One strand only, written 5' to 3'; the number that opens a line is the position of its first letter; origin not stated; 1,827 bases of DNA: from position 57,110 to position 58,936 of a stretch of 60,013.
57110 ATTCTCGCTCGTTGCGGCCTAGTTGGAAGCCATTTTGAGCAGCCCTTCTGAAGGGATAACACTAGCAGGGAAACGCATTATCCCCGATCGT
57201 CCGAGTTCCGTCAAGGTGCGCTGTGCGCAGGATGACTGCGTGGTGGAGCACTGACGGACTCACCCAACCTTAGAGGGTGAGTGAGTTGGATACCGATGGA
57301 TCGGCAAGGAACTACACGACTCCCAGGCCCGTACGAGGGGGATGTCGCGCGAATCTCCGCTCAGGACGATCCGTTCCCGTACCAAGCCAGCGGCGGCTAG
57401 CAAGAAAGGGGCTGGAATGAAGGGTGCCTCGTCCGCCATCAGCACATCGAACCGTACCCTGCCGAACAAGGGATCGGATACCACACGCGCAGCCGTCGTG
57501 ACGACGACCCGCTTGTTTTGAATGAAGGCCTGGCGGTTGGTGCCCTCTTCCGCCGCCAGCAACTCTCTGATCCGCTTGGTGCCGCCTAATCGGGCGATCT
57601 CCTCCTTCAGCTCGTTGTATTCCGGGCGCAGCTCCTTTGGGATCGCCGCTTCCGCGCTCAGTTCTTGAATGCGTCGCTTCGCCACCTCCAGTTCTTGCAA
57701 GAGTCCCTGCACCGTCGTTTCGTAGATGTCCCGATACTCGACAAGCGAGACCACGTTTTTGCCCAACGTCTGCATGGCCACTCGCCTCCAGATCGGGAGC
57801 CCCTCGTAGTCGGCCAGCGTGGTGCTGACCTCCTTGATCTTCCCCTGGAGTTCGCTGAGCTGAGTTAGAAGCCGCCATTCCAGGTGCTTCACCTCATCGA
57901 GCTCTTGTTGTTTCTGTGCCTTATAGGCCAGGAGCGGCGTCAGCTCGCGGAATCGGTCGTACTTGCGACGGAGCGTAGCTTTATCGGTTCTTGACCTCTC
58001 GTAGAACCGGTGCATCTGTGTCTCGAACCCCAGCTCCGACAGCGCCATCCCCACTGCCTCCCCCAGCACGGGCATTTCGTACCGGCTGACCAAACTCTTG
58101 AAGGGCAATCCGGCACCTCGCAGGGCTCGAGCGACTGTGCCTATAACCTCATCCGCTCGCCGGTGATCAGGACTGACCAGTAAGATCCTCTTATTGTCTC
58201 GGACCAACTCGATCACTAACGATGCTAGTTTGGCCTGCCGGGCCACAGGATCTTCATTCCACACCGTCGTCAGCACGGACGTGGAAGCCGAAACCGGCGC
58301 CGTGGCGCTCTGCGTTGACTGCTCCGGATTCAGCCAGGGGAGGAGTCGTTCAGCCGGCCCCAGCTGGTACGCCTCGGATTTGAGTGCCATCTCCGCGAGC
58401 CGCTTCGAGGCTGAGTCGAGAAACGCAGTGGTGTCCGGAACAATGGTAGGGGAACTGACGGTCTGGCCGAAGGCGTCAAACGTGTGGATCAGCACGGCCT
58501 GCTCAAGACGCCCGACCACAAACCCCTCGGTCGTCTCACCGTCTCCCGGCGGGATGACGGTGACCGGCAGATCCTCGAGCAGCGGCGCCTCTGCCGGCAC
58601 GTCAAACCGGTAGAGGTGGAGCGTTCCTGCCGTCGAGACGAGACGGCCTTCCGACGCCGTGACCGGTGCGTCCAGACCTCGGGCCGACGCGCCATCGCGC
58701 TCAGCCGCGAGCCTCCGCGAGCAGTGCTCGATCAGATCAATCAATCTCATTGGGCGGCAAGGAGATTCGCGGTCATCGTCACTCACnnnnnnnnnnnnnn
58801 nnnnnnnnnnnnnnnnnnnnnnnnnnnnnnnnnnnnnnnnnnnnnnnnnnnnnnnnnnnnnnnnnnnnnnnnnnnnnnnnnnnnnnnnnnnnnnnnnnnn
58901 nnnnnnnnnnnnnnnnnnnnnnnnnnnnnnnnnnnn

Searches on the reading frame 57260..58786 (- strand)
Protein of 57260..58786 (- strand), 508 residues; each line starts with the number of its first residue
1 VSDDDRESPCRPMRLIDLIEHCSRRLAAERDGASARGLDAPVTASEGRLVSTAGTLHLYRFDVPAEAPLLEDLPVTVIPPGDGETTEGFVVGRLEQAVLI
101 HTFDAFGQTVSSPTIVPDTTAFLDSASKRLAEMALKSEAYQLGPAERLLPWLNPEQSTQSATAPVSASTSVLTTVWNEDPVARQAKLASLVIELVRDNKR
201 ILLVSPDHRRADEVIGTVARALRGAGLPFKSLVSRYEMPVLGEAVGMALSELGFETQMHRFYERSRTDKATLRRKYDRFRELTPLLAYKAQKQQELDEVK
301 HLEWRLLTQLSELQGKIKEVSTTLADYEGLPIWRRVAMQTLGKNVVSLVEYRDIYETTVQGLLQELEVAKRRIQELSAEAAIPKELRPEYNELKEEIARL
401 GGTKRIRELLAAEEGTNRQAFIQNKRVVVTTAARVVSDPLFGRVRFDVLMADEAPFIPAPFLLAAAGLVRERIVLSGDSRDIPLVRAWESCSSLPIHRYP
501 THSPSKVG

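Call 6: search_protein_families(library=pfam, proteins=[window:57260-58786:-], max_evalue=0.01)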
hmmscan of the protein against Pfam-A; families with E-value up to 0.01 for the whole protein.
window:57260-58786:- (508 aa): 1 family
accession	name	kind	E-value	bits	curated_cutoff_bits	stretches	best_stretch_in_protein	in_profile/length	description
PF13086.12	AAA_11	-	2.5e-06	27.9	27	1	197-480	51-248/257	AAA domain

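Call 8: find_homologous_proteins(query=window:57260-58786:-, max_evalue=1e-20)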
Query window:57260-58786:- (508 aa): 1102 proteins with E <= 1e-20 among 8000 candidates; the best 120 are listed.
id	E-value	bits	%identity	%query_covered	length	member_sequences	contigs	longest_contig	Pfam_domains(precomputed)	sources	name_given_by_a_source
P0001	0.0e+0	1079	100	98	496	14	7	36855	PF13086.13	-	-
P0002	2.8e-280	948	89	98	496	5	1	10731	-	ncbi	ncbi:MAG: hypothetical protein ACREI2_08365 [Nitrospiraceae bacterium]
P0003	2.2e-273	925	86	98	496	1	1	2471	PF13086.13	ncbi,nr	ncbi:MAG TPA: hypothetical protein VFL31_00495 [Nitrospiraceae bacterium]|nr:hypothetical protein [N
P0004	1.4e-271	919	85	98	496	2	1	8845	-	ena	-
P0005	5.1e-268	908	85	98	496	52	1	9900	PF13086.13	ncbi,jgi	-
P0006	1.3e-219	748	73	94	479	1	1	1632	PF13086.13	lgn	-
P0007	2.7e-218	744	71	98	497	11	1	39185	PF13086.13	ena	-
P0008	9.3e-218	742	72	94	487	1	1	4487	PF13086.13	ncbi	-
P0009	3.3e-215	734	69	95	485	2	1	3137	PF13086.13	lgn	-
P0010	6.3e-215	733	69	95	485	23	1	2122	PF13086.13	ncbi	-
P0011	1.4e-213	728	69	95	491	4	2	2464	PF13086.13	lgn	-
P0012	3.9e-213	727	68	96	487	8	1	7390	PF13086.13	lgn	-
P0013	4.6e-213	727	69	96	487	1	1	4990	PF13086.13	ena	-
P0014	4.8e-213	726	69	96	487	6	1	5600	PF13086.13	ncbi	ncbi:MAG: AAA domain-containing protein [Nitrospiraceae bacterium]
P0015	5.5e-213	726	69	96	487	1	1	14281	PF13086.13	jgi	-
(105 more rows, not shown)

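Call 12: find_encoding_contigs(protein=P0001, flank=10000, max_places=10)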
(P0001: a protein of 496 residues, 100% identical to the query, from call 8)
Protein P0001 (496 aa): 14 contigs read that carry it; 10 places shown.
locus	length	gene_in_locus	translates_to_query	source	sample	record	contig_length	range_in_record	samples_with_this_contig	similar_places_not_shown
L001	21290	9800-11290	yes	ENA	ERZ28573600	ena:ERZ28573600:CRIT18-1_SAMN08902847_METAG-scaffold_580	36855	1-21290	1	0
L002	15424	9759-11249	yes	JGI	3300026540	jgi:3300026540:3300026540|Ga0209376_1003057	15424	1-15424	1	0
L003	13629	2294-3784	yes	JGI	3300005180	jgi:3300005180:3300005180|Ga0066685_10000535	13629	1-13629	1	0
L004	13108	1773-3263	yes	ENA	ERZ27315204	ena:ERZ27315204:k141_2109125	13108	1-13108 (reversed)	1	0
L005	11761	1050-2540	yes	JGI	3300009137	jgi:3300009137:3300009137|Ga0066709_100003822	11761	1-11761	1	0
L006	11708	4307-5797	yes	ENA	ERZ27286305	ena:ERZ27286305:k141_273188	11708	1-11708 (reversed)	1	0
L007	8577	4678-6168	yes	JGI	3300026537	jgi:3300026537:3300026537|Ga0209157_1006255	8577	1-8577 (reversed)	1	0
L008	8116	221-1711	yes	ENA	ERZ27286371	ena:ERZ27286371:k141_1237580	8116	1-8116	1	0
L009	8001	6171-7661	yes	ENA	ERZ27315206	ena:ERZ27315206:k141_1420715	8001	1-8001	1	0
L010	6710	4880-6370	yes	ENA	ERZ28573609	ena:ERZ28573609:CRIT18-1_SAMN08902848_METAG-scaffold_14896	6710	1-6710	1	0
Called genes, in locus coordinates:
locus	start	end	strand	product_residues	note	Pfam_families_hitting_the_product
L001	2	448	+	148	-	?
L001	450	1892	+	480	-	PF02321:OEP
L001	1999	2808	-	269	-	PF00459:Inositol_P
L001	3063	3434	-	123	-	-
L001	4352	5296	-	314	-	PF03331:LpxC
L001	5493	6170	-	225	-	PF00072:Response_reg, PF00196:GerE, PF04545:Sigma70_r4 (weak), PF08281:Sigma70_r4_2 (faint)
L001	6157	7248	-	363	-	PF01408:GFO_IDH_MocA (weak), PF07730:HisKA_3, PF02518:HATPase_c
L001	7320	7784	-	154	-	PF22811:Zn_ribbon_NrdR, PF03477:ATP-cone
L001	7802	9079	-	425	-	PF00464:SHMT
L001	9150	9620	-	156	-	PF01281:Ribosomal_L9_N, PF03948:Ribosomal_L9_C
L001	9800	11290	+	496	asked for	PF13086:AAA_11 (weak)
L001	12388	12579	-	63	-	PF04255:DUF433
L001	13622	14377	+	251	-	-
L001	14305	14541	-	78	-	-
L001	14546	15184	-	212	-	PF03783:CsgG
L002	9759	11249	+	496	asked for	PF13086:AAA_11 (weak)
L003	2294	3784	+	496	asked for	PF13086:AAA_11 (weak)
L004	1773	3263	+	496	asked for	PF13086:AAA_11 (weak)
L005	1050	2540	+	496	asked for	PF13086:AAA_11 (weak)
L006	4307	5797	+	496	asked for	PF13086:AAA_11 (weak)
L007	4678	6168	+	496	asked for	PF13086:AAA_11 (weak)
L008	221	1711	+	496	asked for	PF13086:AAA_11 (weak)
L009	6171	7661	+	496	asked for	PF13086:AAA_11 (weak)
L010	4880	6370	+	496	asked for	PF13086:AAA_11 (weak)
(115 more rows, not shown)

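Call 13: find_encoding_contigs(protein=P0002, flank=10000, max_places=3)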
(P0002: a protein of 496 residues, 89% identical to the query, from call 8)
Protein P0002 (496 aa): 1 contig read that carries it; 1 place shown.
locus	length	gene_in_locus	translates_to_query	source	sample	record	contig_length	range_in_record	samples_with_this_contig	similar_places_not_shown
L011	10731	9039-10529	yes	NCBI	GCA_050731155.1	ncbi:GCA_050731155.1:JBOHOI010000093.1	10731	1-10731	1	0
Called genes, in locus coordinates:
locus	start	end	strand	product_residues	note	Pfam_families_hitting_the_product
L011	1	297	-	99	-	?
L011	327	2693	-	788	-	PF03176:MMPL, PF12349:Sterol-sensing, PF03176:MMPL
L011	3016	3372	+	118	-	-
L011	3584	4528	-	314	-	PF03331:LpxC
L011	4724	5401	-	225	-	PF00072:Response_reg, PF00196:GerE, PF04545:Sigma70_r4 (weak), PF08281:Sigma70_r4_2 (weak)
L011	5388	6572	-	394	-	PF01113:DapB_N (weak), PF01408:GFO_IDH_MocA (weak), PF07730:HisKA_3, PF02518:HATPase_c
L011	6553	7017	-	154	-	PF22811:Zn_ribbon_NrdR, PF03477:ATP-cone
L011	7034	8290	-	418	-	PF00464:SHMT, PF00155:Aminotran_1_2 (weak)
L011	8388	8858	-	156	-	PF01281:Ribosomal_L9_N, PF03948:Ribosomal_L9_C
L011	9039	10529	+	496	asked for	-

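Call 14: find_encoding_contigs(protein=P0005, flank=10000, max_places=3)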
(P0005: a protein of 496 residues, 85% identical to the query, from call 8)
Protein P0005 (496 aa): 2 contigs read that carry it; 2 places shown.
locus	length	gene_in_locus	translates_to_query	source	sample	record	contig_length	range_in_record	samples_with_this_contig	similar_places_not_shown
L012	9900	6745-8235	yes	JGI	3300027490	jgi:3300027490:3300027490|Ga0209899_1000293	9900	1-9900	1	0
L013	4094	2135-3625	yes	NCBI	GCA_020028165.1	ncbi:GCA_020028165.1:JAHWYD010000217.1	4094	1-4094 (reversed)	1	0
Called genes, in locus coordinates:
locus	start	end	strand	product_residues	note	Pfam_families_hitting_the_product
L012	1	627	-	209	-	?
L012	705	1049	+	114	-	-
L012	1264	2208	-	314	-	PF03331:LpxC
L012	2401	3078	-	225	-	PF00072:Response_reg, PF00196:GerE, PF04545:Sigma70_r4 (weak), PF08281:Sigma70_r4_2 (weak)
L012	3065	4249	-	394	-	PF01408:GFO_IDH_MocA (faint), PF07730:HisKA_3, PF02518:HATPase_c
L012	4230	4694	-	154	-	PF22811:Zn_ribbon_NrdR, PF03477:ATP-cone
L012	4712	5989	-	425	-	PF00464:SHMT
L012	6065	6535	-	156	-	PF01281:Ribosomal_L9_N, PF03948:Ribosomal_L9_C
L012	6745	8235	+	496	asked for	PF13086:AAA_11 (weak)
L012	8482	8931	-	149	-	-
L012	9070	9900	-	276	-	?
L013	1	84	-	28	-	?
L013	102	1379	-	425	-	PF00464:SHMT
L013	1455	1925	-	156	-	PF01281:Ribosomal_L9_N, PF03948:Ribosomal_L9_C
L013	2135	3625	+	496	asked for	PF13086:AAA_11 (weak)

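Call 15: find_encoding_contigs(protein=P0004, flank=10000, max_places=3)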
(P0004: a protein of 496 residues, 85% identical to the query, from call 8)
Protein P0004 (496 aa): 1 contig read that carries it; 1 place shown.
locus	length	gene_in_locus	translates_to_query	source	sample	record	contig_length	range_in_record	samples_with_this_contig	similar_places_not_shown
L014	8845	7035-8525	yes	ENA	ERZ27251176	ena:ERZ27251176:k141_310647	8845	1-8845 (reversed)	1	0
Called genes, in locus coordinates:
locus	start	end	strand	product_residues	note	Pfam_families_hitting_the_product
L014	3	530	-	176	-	?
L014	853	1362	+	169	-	PF05066:HARE-HTH (weak)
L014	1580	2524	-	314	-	PF03331:LpxC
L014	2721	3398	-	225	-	PF00072:Response_reg, PF00196:GerE, PF04545:Sigma70_r4 (weak), PF08281:Sigma70_r4_2 (weak)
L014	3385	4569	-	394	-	PF07730:HisKA_3, PF13581:HATPase_c_2 (faint), PF02518:HATPase_c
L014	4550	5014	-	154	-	PF22811:Zn_ribbon_NrdR, PF03477:ATP-cone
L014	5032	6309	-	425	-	PF00464:SHMT, PF00155:Aminotran_1_2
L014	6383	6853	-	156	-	PF01281:Ribosomal_L9_N, PF03948:Ribosomal_L9_C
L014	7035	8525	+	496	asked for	-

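Call 21: find_related_loci(query=A1, collection=genome_contigs, flank=10000)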
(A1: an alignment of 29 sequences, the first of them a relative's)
Query A1 (496 aa) in genome_contigs; peptide patterns used: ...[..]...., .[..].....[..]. (x = any residue, [..] = any of these).
326 stretches matched a pattern; 300 encode a relative of the query (tblastn E <= 1e-3); the best 80 are kept; 80 distinct loci.
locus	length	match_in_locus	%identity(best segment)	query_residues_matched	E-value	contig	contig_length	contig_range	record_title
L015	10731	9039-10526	89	1-496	0e+0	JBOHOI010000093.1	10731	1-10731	MAG: Nitrospiraceae bacterium isolate SD8032_metabat2.bin.4 NODE_1479_length_10731_cov_1.855055, whole genome shotgun se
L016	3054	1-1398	86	31-496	0e+0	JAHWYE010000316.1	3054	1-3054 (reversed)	MAG: Nitrospirae bacterium isolate CR_Sed_300A_bin.33 scaffold_1231, whole genome shotgun sequence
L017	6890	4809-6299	71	1-496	0e+0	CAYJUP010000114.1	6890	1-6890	MAG TPA_asm: uncultured Nitrospiraceae bacterium isolate ERP125453_co1_266 genome assembly, contig: NODE_14035_length_68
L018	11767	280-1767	68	1-492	0e+0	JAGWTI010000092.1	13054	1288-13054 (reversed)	MAG: Nitrospirota bacterium isolate REEB37 contig-150_6036, whole genome shotgun sequence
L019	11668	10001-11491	68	1-495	0e+0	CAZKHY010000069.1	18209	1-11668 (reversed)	MAG TPA_asm: uncultured Nitrospira sp. isolate SRP093762_co1_15 genome assembly, contig: NODE_1846_length_18209_cov_12.4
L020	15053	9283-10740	68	1-486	0e+0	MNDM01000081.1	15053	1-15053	MAG: Nitrospirae bacterium 13_2_20CM_2_62_8 13_2_20cm_2_scaffold_581, whole genome shotgun sequence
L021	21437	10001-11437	68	1-478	0e+0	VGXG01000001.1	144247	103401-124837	MAG: Nitrospira sp. isolate K_Offshore_80m_m2_121 K_Offshore_80m_m2_121_Ga0194132_10000132, whole genome shotgun sequenc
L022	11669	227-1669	69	1-481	0e+0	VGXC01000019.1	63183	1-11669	MAG: Nitrospira sp. isolate M_DeepCast_65m_m2_155 M_DeepCast_65m_m2_155_Ga0194120_10000700, whole genome shotgun sequenc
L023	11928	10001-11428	65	1-476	0e+0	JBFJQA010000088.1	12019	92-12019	MAG: Nitrospiraceae bacterium isolate Mix_sand18.2022.04.D.77 k141_3755555_length_12019_cov_9.0000, whole genome shotgun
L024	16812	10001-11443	66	1-478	0e+0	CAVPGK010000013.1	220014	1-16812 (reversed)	MAG: Nitrospirota bacterium isolate MFD10007.bin.2.128 genome assembly, contig: contig_32371, whole genome shotgun seque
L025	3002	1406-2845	66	1-482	0e+0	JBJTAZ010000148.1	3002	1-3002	MAG: Nitrospiraceae bacterium isolate samp_4332_semibin_237 samp_4332_1074877, whole genome shotgun sequence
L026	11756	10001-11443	65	1-481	0e+0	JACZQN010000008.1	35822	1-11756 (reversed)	MAG: Nitrospirae bacterium isolate B7D1T1 B7D1T1_NODE139, whole genome shotgun sequence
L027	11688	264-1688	64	1-470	0e+0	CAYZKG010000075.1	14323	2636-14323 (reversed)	MAG TPA_asm: uncultured Nitrospira sp. isolate binchicken_co21_433 genome assembly, contig: NODE_2807_length_14323_cov_6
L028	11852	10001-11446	61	1-483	0e+0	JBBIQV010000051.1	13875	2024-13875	MAG: Nitrospiraceae bacterium isolate PGF172224_bin_334 NODE_1526_length_13875_cov_8.304559, whole genome shotgun sequen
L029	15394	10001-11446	60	1-482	0e+0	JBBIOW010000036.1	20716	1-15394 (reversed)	MAG: Nitrospiraceae bacterium isolate PGS172224_bin_289 NODE_2864_length_20716_cov_5.026862, whole genome shotgun sequen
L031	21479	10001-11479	60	1-493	0e+0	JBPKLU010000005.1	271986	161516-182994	MAG: Nitrospiraceae bacterium isolate JZ-2_201709_bins_140 JZ-2_201709_bins_140_scaffold_5, whole genome shotgun sequenc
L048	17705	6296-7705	56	1-470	0e+0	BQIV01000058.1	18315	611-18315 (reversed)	MAG: Nitrospirales bacterium NPIRA02 DNA, sequence58, whole genome shotgun sequence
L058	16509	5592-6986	58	6-470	2e-179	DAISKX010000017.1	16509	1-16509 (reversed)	MAG TPA_asm: Nitrospiraceae bacterium isolate CTOTU39261 NODE_353_length_16509_cov_5.491917, whole genome shotgun sequen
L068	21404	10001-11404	56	1-470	1e-177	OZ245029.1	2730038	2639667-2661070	MAG: Nitrospirales bacterium isolate 388c807a-7da8-408b-ad08-f544d289470f genome assembly, chromosome: 1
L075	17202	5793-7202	54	1-470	2e-176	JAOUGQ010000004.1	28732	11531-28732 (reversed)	MAG: Nitrospirota bacterium isolate 4_1_May_SF_Bin33 4_1_May_SF_Bin33_scaffold_539_c1, whole genome shotgun sequence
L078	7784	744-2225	56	1-495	3e-176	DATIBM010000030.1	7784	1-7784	MAG TPA_asm: Nitrospiraceae bacterium isolate SMAG_U16290 k141_2017770, whole genome shotgun sequence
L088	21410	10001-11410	54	1-470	2e-174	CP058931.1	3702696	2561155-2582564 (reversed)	MAG: Nitrospira sp. isolate DJ chromosome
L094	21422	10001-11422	54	1-477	6e-174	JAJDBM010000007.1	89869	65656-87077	MAG: Nitrospirales bacterium isolate OFTM51 OFTM51_6, whole genome shotgun sequence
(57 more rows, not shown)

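Call 30: search_protein_families(library=pfam, proteins=[L048:8035-9138:-, L088:11790-12896:-, L094:11785-12891:-, L048:11241-13298:-, L048:14023-15306:-, L078:2845-4113:+, L094:13788-14603:-, L068:14240-14809:-, L058:11030-11551:+, L078:6105-7073:+], max_evalue=0.001)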
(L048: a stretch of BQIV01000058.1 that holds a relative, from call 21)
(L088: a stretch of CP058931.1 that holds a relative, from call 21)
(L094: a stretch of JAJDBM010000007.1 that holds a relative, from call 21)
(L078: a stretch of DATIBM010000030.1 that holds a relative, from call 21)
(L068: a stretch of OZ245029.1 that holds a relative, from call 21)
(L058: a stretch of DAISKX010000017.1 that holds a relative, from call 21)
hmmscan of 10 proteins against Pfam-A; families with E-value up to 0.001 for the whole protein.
L048:8035-9138:- (367 aa): 2 families
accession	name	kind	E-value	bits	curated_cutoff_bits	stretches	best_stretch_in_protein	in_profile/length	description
PF00589.27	Phage_integrase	-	1.4e-33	116.6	27.1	1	189-326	25-170/172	Phage integrase family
PF24624.1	Int_N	-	4.5e-06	27.7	27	1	66-140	5-80/100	Phage integrase, N-terminal domain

L088:11790-12896:- (368 aa): 3 families
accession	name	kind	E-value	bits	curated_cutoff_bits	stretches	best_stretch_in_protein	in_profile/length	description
PF00589.27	Phage_integrase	-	1.3e-30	106.9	27.1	1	173-326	5-171/172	Phage integrase family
PF24624.1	Int_N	-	2.5e-08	35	27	1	65-136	5-77/100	Phage integrase, N-terminal domain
PF13102.12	Phage_int_SAM_5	-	0.00019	22.1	22.3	1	68-150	5-92/98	Phage integrase SAM-like domain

L094:11785-12891:- (368 aa): 1 family
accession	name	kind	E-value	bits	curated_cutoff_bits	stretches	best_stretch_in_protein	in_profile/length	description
PF00589.27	Phage_integrase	-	1.1e-24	87.6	27.1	1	178-337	2-169/172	Phage integrase family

L048:11241-13298:- (685 aa): 2 families
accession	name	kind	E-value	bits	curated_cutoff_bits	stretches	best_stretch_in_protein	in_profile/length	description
PF05065.19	Phage_capsid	-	5.4e-36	124.9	24.2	1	401-679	7-278/280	Phage capsid family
PF04586.22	Peptidase_S78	-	3.3e-11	44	21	1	102-219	31-148/165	Caudovirus prohead serine protease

L048:14023-15306:- (427 aa): 3 families
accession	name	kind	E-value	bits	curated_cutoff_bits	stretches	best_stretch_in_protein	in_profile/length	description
PF13481.12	AAA_25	-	9.1e-26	91.1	27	1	36-204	17-194/195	AAA domain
PF06745.19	ATPase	-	1.8e-07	31.2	26.6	1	46-212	13-176/231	KaiC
PF03796.21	DnaB_C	-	0.00016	21.6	27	0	52-158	19-107/255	DnaB-like helicase C terminal domain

L078:2845-4113:+ (422 aa): 5 families
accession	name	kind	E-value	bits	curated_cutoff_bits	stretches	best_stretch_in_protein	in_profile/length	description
PF13635.12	DUF4143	-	2.5e-44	151.3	28.1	1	209-367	1-159/160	Domain of unknown function (DUF4143)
PF13173.12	AAA_14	-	2e-24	86.4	27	1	30-145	3-127/129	AAA domain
PF09339.16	HTH_IclR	-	2.9e-05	24.2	22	1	238-265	19-45/52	IclR helix-turn-helix domain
PF13412.12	HTH_24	-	9.9e-05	22.3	21.9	1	239-264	18-43/48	Winged helix-turn-helix DNA-binding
PF13191.12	AAA_16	-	0.00063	20.7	32.6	0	18-56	12-51/167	AAA ATPase domain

L094:13788-14603:- (271 aa): 4 families
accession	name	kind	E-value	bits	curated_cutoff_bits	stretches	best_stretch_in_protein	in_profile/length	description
PF13683.12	rve_3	-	9.7e-25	86.6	26.5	1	190-254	3-67/67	Integrase core domain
PF00665.32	rve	-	3.3e-16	59.9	32.6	1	104-200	3-102/102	Integrase core domain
PF13276.12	HTH_21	-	7.5e-10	39.3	28.1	1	37-89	6-60/60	HTH-like domain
PF24764.1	rva_4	-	0.00011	22.4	26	1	124-233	24-134/194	Integrase core domain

L068:14240-14809:- (189 aa): 0 families

L058:11030-11551:+ (173 aa): 0 families

L078:6105-7073:+ (322 aa): 0 families

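Call 53: search_protein_families(library=ncbifam, proteins=[window:57260-58786:-], max_evalue=0.01)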
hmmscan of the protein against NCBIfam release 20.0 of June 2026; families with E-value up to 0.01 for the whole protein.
window:57260-58786:- (508 aa): 2 families
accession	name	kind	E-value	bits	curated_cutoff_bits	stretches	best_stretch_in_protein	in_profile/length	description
NF003959.0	PRK05454.2-2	equivalog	0.0021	16.5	550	1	133-197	53-118/599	glucans biosynthesis glucosyltransferase MdoH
NF040671.1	PLuB_AAA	exception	0.0023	15.3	999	1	424-491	934-1007/1256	PLuB system helicase-like protein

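Call 57: search_protein_families(library=pfam, proteins=[L031:11614-11895:-, L031:11942-12406:-, L012:8482-9021:-], max_evalue=0.1)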
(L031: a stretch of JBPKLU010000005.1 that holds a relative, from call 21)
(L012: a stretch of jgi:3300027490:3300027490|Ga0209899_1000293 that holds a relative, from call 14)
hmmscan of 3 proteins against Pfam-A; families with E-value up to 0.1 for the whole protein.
L031:11614-11895:- (94 aa): 2 families
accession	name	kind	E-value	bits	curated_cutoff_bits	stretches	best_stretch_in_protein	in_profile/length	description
PF00589.27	Phage_integrase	-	0.012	15.8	27.1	1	3-44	128-168/172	Phage integrase family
PF19674.4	DUF6177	-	0.036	13.6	25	1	9-82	229-314/330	Family of unknown function (DUF6177)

L031:11942-12406:- (154 aa): 1 family
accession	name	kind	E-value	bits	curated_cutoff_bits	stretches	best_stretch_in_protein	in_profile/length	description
PF00589.27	Phage_integrase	-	0.00029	21.1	27.1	1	53-96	29-70/172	Phage integrase family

L012:8482-9021:- (179 aa): 2 families
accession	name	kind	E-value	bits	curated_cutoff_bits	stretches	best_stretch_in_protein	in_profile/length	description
PF13801.11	Metal_resist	-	0.0019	18.8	29.2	1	37-117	3-82/125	Heavy-metal resistance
PF07813.17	LTXXQ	-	0.0036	18.4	24.3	0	152-176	15-39/100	LTXXQ motif family protein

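Call 70: search_protein_families(library=padloc, proteins=[window:57260-58786:-], max_evalue=0.001)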
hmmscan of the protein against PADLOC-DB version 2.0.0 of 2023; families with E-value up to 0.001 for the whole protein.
window:57260-58786:- (508 aa): 0 families
